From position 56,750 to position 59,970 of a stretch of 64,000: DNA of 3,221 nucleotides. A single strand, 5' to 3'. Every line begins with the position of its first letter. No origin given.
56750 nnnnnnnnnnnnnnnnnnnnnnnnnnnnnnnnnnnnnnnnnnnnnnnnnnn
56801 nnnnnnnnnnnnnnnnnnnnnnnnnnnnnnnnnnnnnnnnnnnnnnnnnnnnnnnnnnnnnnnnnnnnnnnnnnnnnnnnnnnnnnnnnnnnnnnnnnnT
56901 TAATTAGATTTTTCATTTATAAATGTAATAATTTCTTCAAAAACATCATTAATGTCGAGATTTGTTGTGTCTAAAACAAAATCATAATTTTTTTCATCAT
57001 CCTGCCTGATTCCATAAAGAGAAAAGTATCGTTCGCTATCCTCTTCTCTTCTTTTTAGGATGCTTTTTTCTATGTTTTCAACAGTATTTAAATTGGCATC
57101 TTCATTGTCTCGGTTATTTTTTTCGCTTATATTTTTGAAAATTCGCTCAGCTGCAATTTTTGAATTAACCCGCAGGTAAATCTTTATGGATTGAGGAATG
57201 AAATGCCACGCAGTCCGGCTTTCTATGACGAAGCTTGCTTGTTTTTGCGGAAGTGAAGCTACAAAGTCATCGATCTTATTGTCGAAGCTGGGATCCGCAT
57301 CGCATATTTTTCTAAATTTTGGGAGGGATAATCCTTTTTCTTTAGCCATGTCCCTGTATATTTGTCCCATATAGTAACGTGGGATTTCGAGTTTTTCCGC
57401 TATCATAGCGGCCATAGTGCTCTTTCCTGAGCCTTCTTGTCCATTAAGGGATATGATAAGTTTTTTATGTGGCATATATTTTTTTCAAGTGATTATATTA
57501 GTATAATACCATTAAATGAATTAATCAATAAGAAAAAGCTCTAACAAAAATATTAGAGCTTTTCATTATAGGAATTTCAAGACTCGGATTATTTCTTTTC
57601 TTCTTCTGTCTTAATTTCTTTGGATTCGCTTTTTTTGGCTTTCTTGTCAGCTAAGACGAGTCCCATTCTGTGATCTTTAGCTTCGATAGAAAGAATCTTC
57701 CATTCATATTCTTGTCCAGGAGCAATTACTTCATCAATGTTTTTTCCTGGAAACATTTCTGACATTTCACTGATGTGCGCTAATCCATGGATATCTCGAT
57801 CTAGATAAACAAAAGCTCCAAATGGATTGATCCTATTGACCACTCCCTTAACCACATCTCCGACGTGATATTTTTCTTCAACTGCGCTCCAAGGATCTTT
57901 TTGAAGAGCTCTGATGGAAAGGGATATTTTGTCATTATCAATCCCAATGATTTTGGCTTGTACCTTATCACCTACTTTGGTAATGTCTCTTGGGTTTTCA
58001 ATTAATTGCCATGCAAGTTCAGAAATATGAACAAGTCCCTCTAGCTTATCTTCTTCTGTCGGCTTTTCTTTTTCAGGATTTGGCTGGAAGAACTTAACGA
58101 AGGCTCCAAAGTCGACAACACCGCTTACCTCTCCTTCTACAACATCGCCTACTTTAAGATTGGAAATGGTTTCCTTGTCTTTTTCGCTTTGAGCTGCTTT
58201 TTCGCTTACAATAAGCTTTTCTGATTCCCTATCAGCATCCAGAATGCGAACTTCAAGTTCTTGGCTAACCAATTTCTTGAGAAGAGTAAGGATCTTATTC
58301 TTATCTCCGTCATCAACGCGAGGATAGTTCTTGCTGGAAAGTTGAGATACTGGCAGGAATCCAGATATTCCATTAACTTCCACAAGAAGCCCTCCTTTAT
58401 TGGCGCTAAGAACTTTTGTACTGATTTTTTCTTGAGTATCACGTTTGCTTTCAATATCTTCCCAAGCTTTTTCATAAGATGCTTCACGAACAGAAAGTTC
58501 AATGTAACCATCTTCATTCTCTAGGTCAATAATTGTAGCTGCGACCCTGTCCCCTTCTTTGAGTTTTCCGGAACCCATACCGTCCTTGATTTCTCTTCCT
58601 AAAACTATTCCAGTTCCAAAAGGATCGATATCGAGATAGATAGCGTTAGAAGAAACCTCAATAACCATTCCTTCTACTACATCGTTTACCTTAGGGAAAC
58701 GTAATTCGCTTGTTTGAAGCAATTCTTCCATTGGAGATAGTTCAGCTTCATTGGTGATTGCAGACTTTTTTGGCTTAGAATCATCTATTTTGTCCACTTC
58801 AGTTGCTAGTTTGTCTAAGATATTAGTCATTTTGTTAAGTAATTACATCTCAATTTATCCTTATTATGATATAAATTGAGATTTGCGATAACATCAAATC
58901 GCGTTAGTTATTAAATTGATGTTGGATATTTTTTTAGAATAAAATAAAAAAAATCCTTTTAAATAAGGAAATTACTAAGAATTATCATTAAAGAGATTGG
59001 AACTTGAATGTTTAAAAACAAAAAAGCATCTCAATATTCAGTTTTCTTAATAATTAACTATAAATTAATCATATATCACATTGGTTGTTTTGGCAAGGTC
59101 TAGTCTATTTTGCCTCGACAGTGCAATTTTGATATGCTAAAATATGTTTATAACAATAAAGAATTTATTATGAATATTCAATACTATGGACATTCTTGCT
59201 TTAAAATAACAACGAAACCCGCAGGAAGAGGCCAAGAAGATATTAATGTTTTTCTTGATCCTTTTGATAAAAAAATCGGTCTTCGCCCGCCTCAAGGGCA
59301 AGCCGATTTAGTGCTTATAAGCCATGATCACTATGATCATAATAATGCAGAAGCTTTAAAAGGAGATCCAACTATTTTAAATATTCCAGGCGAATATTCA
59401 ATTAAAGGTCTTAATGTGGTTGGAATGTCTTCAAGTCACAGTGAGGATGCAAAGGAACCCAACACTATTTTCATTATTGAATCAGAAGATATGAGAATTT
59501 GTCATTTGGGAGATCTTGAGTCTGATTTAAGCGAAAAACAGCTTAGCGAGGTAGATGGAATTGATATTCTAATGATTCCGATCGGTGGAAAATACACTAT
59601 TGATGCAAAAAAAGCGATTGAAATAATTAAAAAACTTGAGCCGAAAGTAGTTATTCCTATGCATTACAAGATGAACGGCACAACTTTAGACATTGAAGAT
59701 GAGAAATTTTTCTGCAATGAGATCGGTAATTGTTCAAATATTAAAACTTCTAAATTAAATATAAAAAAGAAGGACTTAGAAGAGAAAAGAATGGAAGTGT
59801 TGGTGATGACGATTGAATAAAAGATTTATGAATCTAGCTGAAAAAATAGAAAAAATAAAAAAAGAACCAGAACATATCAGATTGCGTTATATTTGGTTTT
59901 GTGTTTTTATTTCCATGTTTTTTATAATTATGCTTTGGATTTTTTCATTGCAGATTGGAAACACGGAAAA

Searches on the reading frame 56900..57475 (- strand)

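Call 10: search_protein_families(library=pfam, proteins=[window:56900-57475:-], max_evalue=0.01)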
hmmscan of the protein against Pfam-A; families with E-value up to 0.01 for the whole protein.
window:56900-57475:- (191 aa): 10 families
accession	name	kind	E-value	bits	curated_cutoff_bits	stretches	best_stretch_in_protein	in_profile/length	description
PF13189.12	Cytidylate_kin2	-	9.9e-14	52.3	28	1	7-171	1-175/176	Cytidylate kinase-like family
PF02224.24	Cytidylate_kin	-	1.2e-11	45.2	26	2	79-187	112-210/211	Cytidylate kinase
PF13238.12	AAA_18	-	2.5e-10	41.3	29.4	1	8-126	1-123/128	AAA domain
PF13207.12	AAA_17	-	1.7e-09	38.5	27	1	12-132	2-135/136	AAA domain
PF06414.18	Zeta_toxin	-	0.00056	19.8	22.3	1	5-62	16-69/199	Zeta toxin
PF00005.33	ABC_tran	-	0.0021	19.1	25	1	7-48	13-51/137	ABC transporter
PF07931.18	CPT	-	0.0032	17.7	22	0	7-38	3-34/172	Chloramphenicol phosphotransferase-like protein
PF24883.2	NPHP3_N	-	0.0061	17.2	24.8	0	5-30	22-47/164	Nephrocystin 3, N-terminal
PF00931.28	NB-ARC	-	0.0073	16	23.5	0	7-41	20-55/248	NB-ARC domain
PF06309.17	Torsin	-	0.0074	16.8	27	0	2-29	50-77/127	Torsin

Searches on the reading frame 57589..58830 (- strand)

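Call 10: search_protein_families(library=pfam, proteins=[window:57589-58830:-], max_evalue=0.01)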
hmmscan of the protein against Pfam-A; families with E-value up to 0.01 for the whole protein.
window:57589-58830:- (413 aa): 5 families
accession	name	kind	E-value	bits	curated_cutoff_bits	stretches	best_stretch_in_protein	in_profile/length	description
PF00575.29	S1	-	1.4e-47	160.4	22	5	321-389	2-69/74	S1 RNA binding domain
PF23459.1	S1_RRP5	-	2.5e-11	44.4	27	1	324-359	4-39/72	RRP5 S1 domain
PF21710.3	Spt6_S1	-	6.6e-07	30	27.5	0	318-391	11-84/91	Spt6, S1/OB domain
PF10447.15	EXOSC1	-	0.00028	22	21.2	0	159-235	37-109/112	Exosome component EXOSC1/CSL4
PF21543.3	CvfB_2nd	-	0.0004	20.7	27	0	285-307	52-75/76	Virulence regulatory factor CvfB, second domain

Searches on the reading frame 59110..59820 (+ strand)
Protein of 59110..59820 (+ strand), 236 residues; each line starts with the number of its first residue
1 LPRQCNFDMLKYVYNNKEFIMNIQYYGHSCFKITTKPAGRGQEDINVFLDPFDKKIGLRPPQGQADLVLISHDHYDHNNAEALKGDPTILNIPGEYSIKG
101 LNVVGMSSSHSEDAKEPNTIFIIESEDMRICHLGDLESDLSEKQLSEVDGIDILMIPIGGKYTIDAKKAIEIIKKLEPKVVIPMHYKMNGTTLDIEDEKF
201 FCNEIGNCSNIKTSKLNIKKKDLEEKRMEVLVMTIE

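Call 10: search_protein_families(library=pfam, proteins=[window:59110-59820:+], max_evalue=0.01)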
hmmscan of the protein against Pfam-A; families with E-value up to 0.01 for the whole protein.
window:59110-59820:+ (236 aa): 2 families
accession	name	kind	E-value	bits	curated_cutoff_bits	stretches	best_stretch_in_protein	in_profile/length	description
PF13483.12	Lactamase_B_3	-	4.1e-49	167.1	24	1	22-185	1-160/160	Beta-lactamase superfamily domain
PF12706.13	Lactamase_B_2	-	3.7e-13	50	27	1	96-186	96-200/200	Beta-lactamase superfamily domain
